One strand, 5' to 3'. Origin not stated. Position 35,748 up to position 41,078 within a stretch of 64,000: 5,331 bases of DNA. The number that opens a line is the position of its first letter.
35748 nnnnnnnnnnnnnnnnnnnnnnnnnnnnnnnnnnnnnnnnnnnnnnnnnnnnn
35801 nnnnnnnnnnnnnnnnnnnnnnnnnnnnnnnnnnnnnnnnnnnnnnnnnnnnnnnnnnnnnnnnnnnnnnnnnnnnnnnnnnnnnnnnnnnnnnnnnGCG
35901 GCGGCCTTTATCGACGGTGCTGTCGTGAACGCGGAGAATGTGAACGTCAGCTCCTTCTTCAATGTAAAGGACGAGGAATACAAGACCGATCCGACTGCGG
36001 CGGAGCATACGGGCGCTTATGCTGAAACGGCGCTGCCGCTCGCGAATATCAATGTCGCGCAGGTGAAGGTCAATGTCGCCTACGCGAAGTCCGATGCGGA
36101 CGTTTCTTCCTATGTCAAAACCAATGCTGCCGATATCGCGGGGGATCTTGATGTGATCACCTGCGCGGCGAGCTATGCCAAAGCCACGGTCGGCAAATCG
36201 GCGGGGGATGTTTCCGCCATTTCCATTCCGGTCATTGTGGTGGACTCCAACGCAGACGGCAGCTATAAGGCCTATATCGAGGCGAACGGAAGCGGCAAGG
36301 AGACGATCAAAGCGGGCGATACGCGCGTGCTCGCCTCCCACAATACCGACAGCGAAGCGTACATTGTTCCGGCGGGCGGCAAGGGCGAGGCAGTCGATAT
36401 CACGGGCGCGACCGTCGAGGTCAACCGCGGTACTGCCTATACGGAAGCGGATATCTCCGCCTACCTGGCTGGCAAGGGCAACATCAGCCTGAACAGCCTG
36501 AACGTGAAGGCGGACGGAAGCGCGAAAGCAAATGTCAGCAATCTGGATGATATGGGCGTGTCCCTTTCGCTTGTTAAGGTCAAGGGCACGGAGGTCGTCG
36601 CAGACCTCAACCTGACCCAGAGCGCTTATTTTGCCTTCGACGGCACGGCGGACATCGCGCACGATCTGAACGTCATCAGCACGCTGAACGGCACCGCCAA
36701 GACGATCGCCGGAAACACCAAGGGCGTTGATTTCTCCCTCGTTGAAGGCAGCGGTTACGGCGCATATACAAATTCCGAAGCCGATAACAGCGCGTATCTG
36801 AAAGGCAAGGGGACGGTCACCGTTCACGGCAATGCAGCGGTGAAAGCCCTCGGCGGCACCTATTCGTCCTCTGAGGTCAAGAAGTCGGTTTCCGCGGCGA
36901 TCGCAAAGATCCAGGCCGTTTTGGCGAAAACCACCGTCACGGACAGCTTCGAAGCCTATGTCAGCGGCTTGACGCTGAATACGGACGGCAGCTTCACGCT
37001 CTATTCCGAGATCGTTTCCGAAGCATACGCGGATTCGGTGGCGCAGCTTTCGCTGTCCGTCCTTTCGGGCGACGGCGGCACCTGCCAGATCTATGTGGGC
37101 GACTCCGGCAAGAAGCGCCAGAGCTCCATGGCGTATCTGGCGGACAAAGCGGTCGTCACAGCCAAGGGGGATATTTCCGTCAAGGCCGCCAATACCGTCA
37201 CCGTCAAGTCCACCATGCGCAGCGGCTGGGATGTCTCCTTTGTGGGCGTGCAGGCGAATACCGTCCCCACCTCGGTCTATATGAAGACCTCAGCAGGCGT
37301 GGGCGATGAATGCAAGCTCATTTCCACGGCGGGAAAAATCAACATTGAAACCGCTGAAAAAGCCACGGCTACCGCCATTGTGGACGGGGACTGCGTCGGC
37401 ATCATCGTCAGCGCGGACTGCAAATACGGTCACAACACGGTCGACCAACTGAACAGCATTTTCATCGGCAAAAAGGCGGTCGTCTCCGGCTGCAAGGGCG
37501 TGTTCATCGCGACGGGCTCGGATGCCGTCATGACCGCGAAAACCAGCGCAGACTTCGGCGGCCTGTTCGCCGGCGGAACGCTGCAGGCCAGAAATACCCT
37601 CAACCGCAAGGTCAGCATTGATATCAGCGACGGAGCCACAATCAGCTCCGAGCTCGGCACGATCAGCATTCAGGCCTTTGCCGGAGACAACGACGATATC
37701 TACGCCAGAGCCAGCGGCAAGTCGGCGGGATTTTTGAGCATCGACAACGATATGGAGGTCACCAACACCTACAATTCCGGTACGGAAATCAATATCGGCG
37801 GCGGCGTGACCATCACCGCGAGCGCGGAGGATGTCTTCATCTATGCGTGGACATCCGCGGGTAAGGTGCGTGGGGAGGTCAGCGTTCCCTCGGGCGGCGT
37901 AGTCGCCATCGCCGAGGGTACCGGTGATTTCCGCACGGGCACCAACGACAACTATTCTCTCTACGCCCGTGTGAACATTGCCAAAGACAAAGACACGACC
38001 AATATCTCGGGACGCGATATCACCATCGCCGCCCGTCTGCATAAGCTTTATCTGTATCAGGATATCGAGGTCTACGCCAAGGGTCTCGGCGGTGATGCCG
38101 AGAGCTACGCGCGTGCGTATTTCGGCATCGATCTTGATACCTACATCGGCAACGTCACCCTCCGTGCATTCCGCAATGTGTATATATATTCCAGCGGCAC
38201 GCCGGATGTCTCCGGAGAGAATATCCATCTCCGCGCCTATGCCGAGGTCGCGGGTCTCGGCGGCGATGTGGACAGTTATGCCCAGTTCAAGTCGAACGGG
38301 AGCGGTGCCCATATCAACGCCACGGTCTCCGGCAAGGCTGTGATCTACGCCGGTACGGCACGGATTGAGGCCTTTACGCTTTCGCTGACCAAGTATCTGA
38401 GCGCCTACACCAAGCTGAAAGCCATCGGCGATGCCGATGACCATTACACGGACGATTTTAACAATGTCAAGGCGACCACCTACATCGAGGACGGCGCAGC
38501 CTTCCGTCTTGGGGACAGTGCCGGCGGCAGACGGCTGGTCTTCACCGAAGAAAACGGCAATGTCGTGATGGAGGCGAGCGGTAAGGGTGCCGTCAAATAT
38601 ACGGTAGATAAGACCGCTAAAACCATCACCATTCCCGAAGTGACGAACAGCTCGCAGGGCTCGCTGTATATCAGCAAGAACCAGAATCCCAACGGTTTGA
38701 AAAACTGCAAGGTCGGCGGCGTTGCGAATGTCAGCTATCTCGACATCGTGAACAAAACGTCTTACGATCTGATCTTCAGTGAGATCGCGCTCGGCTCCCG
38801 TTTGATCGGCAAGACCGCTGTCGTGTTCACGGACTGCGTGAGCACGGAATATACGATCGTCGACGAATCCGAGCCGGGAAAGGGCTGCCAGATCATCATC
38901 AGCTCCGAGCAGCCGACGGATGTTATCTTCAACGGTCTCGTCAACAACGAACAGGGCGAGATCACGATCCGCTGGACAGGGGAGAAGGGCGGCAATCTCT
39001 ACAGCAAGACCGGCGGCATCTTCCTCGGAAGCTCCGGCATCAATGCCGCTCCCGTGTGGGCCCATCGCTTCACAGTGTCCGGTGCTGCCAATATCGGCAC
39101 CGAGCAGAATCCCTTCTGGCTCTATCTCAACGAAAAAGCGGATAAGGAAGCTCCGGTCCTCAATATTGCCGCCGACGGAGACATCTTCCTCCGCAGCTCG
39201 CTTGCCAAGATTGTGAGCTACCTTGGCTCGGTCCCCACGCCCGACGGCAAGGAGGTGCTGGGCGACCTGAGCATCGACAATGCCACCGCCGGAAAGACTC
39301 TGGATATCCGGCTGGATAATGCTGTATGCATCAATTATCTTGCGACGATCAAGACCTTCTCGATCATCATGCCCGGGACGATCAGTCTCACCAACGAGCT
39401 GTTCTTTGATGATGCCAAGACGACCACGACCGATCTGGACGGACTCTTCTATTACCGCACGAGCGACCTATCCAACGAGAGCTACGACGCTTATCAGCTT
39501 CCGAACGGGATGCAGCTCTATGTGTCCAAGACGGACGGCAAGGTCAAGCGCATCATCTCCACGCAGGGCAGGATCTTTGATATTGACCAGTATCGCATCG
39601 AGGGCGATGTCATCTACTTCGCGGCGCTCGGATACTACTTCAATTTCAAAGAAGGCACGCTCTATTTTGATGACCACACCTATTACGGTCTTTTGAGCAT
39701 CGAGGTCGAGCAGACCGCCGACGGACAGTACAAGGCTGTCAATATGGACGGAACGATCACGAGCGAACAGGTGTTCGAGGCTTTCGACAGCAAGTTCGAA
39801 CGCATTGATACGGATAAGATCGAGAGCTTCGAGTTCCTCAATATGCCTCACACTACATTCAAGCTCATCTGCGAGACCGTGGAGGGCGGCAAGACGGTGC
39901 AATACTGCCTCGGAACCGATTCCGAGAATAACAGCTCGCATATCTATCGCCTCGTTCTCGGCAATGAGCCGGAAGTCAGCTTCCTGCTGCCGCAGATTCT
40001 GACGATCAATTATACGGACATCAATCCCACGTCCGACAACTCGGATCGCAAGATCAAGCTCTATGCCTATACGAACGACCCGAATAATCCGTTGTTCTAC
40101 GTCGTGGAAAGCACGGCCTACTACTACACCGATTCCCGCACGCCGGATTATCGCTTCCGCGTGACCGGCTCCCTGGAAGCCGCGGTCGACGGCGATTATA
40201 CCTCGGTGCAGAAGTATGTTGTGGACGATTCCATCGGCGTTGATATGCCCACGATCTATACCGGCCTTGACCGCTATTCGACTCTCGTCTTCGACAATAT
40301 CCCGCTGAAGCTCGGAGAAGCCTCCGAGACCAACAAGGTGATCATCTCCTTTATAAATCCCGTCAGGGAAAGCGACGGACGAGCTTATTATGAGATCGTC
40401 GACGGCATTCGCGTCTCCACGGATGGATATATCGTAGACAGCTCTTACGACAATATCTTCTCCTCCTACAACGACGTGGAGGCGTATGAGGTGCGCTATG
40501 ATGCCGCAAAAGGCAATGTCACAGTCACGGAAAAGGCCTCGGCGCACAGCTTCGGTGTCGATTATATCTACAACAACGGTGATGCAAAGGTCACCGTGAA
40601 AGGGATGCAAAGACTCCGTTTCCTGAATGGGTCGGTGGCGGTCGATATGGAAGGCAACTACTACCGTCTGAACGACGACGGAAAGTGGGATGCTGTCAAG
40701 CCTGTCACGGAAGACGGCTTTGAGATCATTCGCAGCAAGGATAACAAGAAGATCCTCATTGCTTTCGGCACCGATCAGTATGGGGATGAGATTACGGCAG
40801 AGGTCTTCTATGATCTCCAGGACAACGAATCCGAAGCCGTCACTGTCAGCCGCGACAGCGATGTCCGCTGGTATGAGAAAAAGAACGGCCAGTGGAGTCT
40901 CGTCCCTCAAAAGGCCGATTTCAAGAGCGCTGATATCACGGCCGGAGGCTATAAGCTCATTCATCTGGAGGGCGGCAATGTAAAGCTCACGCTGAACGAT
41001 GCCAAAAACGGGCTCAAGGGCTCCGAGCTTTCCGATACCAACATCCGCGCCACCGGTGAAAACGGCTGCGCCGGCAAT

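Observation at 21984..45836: Single 23.85-kb ORF encoding a 7,950-aa giant surface protein with no recognisable anchor or dedicated export partners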

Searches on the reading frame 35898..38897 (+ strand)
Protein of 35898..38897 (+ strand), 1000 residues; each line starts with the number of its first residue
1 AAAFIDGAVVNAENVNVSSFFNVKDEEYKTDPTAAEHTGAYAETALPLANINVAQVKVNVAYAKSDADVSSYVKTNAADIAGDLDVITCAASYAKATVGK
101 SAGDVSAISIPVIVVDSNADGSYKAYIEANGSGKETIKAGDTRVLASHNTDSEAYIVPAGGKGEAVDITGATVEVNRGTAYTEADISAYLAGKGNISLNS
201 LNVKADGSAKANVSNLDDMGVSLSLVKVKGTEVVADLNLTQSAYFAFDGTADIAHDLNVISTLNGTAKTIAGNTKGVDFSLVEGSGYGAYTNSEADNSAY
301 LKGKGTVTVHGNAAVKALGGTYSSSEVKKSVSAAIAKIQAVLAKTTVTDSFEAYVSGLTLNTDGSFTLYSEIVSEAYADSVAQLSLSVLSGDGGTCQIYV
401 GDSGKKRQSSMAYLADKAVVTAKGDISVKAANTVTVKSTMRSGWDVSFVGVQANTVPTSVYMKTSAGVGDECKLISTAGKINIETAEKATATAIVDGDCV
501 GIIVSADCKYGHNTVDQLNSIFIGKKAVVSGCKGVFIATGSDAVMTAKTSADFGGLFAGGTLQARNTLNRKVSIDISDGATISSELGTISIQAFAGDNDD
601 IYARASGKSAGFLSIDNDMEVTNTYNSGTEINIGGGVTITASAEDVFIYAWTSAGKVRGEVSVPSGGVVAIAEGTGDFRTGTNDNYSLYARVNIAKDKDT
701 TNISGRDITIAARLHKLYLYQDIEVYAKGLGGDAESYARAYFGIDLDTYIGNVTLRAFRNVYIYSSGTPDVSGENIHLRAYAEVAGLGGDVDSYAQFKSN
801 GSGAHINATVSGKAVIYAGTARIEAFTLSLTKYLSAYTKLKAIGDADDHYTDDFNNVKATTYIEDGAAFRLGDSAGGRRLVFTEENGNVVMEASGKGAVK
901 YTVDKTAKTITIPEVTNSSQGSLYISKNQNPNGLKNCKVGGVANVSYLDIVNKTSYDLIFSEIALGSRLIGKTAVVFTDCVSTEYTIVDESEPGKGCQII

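Call 5: search_protein_families(library=pfam, max_evalue=0.01, proteins=[window:35898-38897:+])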
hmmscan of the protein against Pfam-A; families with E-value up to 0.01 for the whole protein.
window:35898-38897:+ (1000 aa): 0 families

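Call 6: search_protein_families(library=ncbifam, max_evalue=0.01, proteins=[window:35898-38897:+])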
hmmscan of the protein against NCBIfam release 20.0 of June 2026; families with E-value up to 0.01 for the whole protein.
window:35898-38897:+ (1000 aa): 1 family
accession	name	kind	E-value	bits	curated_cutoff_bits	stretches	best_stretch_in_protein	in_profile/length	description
NF012206.1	LktA_tand_53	repeat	0.005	17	50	1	412-439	20-46/53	tandem repeat-containing filamentous protein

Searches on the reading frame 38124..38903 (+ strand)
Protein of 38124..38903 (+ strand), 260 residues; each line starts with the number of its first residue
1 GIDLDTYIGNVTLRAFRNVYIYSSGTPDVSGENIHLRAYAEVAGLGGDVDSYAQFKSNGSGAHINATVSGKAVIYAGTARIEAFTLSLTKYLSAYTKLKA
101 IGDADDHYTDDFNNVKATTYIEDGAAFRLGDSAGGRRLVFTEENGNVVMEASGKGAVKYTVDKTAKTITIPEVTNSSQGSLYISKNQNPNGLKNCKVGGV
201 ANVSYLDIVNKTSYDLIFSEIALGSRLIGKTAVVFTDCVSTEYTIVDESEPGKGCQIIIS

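Call 86: search_protein_families(library=pfam, max_evalue=1, proteins=[window:38124-38903:+])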
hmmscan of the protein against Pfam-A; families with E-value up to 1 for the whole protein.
window:38124-38903:+ (260 aa): 1 family
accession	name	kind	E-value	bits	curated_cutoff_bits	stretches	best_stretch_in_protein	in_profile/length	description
PF22210.2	VP17_central_barrel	-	0.11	13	27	1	162-222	8-68/82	Large MCP VP17 central beta-barrel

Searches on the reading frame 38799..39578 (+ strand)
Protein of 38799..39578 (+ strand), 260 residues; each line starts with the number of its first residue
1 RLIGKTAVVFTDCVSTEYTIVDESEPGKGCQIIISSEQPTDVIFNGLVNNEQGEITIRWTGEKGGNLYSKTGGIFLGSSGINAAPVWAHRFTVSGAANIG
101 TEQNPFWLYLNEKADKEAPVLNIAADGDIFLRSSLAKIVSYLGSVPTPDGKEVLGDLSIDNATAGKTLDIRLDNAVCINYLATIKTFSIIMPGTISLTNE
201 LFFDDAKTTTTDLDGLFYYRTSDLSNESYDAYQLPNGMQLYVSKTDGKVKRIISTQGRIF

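Call 86: search_protein_families(library=pfam, max_evalue=1, proteins=[window:38799-39578:+])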
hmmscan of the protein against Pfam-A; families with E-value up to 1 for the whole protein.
window:38799-39578:+ (260 aa): 1 family
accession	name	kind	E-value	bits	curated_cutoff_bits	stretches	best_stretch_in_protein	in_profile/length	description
PF04200.17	Lipoprotein_17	-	0.031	15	22.4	1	41-71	52-76/84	Lipoprotein associated domain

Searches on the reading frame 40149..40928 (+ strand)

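Call 86: search_protein_families(library=pfam, max_evalue=1, proteins=[window:40149-40928:+])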
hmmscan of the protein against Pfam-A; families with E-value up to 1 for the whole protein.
window:40149-40928:+ (260 aa): 1 family
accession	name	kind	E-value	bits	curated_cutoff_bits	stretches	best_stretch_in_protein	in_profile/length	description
PF21511.2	SidD_cat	-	0.033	13.8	27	0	22-72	68-118/302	SidD, catalytic domain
